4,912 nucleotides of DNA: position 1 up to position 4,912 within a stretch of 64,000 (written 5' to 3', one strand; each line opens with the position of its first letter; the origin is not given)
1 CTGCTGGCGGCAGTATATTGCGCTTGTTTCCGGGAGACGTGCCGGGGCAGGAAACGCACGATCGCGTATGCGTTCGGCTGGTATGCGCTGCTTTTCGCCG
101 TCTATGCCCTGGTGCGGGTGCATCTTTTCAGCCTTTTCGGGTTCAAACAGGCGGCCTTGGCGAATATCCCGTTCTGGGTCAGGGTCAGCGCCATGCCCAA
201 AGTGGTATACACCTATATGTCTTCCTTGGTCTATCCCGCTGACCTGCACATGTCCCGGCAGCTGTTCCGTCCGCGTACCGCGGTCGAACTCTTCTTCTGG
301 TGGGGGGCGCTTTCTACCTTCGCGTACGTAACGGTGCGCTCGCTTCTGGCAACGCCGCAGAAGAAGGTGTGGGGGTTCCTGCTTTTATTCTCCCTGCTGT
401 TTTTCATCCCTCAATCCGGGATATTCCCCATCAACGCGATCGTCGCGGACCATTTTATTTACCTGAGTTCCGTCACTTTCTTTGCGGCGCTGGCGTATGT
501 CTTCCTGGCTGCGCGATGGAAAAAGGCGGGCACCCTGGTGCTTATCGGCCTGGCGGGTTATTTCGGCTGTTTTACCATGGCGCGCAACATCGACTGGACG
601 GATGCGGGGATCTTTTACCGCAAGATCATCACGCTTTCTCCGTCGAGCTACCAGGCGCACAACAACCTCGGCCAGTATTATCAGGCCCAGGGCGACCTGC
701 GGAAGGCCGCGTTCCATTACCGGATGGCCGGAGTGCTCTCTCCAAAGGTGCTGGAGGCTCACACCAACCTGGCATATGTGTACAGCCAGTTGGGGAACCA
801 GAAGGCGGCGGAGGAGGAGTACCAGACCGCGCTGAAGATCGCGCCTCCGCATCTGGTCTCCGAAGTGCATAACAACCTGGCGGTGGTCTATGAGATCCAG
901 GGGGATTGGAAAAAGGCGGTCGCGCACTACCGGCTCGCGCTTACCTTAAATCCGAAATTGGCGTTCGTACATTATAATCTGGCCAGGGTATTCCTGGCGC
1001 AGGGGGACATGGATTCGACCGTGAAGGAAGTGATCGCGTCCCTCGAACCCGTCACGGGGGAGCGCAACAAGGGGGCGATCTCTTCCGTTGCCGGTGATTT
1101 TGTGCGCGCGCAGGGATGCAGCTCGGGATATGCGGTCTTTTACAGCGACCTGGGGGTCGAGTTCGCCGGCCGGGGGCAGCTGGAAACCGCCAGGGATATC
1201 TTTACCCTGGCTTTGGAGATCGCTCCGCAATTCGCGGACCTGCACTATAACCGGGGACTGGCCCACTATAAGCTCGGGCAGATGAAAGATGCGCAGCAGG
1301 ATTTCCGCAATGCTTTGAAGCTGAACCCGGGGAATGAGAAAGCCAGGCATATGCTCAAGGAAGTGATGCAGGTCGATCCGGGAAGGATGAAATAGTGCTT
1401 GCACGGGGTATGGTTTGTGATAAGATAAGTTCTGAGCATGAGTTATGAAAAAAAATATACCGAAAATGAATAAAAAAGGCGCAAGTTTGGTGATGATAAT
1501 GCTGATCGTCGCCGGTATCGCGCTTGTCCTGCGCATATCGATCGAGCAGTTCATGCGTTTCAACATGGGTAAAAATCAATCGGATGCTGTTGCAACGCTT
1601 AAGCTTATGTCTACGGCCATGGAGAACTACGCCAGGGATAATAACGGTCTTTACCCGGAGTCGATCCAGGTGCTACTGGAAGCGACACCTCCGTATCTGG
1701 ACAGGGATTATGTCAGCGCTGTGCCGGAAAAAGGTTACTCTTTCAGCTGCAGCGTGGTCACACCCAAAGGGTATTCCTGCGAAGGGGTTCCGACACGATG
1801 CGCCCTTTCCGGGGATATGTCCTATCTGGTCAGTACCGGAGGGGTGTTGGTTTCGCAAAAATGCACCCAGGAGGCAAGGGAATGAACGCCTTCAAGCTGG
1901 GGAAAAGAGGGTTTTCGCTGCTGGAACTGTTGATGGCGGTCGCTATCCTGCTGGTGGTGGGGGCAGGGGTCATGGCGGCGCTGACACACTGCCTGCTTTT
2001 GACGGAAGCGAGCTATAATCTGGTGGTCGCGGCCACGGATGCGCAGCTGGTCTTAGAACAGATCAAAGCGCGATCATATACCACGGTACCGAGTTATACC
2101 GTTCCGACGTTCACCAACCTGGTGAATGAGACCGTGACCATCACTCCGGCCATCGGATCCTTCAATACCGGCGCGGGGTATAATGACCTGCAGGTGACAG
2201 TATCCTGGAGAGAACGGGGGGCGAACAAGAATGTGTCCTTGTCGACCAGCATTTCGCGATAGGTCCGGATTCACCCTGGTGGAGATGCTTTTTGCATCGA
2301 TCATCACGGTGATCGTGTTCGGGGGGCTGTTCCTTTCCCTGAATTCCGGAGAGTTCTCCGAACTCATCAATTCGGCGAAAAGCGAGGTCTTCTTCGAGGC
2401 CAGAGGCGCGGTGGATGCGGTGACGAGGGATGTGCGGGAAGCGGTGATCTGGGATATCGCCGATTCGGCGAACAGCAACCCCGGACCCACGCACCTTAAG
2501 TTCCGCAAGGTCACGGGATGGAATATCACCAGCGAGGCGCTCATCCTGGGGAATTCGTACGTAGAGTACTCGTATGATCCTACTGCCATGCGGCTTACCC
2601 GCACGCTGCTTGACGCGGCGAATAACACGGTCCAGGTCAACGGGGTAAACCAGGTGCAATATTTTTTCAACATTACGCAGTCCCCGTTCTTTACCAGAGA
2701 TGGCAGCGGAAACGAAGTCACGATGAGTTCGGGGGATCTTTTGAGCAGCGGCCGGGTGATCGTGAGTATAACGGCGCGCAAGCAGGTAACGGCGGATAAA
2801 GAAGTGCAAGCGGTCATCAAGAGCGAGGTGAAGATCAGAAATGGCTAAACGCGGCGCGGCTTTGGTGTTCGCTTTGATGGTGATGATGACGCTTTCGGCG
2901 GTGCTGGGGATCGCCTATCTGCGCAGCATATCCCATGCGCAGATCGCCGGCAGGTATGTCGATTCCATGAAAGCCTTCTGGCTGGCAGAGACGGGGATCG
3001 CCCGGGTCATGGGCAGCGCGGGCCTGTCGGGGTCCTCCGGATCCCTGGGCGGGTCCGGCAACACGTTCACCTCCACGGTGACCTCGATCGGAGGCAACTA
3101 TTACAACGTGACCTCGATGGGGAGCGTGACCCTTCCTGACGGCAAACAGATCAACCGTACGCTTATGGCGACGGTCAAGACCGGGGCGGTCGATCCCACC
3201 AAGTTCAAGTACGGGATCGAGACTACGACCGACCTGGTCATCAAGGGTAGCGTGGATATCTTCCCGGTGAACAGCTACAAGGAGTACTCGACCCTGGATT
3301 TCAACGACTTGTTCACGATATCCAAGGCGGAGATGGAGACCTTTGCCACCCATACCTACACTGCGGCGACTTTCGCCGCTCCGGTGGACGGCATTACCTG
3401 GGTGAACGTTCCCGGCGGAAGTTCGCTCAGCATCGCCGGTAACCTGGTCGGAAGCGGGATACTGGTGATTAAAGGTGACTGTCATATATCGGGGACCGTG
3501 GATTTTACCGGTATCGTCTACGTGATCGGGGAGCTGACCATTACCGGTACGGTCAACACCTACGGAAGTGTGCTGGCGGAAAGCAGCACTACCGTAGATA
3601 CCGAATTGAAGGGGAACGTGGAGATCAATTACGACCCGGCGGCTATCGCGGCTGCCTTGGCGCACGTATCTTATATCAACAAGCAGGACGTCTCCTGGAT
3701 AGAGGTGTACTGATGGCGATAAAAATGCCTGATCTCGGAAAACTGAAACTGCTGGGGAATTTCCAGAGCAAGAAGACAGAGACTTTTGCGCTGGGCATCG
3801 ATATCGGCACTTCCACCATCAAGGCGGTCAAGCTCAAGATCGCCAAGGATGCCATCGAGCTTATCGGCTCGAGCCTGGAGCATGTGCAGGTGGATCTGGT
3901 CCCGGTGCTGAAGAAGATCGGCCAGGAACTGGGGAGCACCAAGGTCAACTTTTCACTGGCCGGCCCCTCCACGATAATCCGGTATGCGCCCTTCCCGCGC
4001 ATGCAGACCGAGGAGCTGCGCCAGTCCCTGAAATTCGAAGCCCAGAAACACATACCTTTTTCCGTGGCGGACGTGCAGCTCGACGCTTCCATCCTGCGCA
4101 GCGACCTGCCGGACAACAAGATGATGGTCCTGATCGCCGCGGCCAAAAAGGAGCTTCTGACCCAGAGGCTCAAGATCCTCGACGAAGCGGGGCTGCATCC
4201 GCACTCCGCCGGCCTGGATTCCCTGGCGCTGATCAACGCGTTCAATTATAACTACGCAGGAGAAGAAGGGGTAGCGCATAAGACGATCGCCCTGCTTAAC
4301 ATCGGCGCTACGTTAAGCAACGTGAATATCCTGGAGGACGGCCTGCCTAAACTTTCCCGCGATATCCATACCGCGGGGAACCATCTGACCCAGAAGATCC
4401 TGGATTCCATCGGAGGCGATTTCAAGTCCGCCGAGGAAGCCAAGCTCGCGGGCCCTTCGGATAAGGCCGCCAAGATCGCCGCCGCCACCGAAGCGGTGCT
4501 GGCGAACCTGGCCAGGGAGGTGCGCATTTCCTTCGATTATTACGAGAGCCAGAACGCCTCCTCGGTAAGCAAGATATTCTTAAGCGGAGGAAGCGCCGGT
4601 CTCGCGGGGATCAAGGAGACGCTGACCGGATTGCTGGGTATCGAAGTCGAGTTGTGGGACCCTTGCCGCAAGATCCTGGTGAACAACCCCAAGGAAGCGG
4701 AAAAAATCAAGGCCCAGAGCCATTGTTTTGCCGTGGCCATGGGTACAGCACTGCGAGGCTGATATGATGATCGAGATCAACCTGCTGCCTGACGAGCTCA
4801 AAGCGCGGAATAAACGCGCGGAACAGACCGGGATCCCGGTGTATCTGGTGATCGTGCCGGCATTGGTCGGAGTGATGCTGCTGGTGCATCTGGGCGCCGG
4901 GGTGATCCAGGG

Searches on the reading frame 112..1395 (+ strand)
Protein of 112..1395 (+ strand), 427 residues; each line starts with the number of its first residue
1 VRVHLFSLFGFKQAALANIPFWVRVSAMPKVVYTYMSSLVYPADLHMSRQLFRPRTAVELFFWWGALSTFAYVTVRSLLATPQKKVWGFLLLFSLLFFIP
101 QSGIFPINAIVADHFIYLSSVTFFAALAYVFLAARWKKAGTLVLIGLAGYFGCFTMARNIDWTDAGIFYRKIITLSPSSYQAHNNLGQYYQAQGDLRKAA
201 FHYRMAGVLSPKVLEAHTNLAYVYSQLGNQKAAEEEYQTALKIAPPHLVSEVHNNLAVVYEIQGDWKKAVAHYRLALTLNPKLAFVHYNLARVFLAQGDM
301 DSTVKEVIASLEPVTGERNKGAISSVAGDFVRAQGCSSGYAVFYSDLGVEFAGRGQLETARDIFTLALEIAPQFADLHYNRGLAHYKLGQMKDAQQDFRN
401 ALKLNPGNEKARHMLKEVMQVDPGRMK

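Call 45: search_protein_families(library=pfam, proteins=[window:112-1395:+], max_evalue=0.001)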
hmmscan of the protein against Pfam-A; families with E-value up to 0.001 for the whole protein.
window:112-1395:+ (427 aa): 19 families
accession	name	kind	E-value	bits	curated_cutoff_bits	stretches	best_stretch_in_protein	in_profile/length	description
PF00515.34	TPR_1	-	1.1e-39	133.1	27.8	3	375-408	1-34/34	Tetratricopeptide repeat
PF07719.23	TPR_2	-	8.3e-39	128.9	27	4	375-408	1-34/34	Tetratricopeptide repeat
PF13181.12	TPR_8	-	3.1e-28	95.9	25.7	2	215-246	2-33/34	Tetratricopeptide repeat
PF13431.12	TPR_17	-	4.9e-27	92.3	24.4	1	168-199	1-32/34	Tetratricopeptide repeat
PF13414.12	TPR_11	-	4.7e-24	84.2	26.8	2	262-298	6-42/42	TPR repeat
PF13424.12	TPR_12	-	1.6e-21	76.7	30.1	1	250-301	3-62/77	Tetratricopeptide repeat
PF13428.12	TPR_14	-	1.5e-17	62.8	23.5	1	255-292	6-43/44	Tetratricopeptide repeat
PF14559.12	TPR_19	-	3.4e-17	63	25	0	354-396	4-46/68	Tetratricopeptide repeat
PF13432.12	TPR_16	-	4.6e-17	62.6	32.7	1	346-408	2-64/65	Tetratricopeptide repeat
PF13371.12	TPR_9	-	5.7e-13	49.1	35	1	354-417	8-70/73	Tetratricopeptide repeat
PF13176.12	TPR_7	-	1.2e-12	47.2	27.9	0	254-280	3-29/36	Tetratricopeptide repeat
PF07721.20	TPR_4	-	2.2e-12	46.7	27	0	181-200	2-21/26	Tetratricopeptide repeat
PF13174.12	TPR_6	-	7e-11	42.5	26.3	0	379-407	4-32/33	Tetratricopeptide repeat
PF13374.12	TPR_10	-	4e-09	36.6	27.5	0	254-279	6-31/42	Tetratricopeptide repeat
PF24575.1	TPR_Slam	-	9e-08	32.9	35.2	0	257-297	54-94/104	Surface lipoprotein assembly modifier, N-terminal TPR repeats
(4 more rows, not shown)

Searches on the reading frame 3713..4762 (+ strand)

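Call 45: search_protein_families(library=pfam, proteins=[window:3713-4762:+], max_evalue=0.001)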
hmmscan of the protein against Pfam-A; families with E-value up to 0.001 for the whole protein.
window:3713-4762:+ (349 aa): 2 families
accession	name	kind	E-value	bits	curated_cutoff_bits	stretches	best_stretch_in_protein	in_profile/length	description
PF11104.14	PilM_2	-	1.9e-42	145.9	27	1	28-348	1-338/340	Type IV pilus assembly protein PilM;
PF14450.12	FtsA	-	2.5e-10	41.2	31.8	1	193-327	1-121/127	Cell division protein FtsA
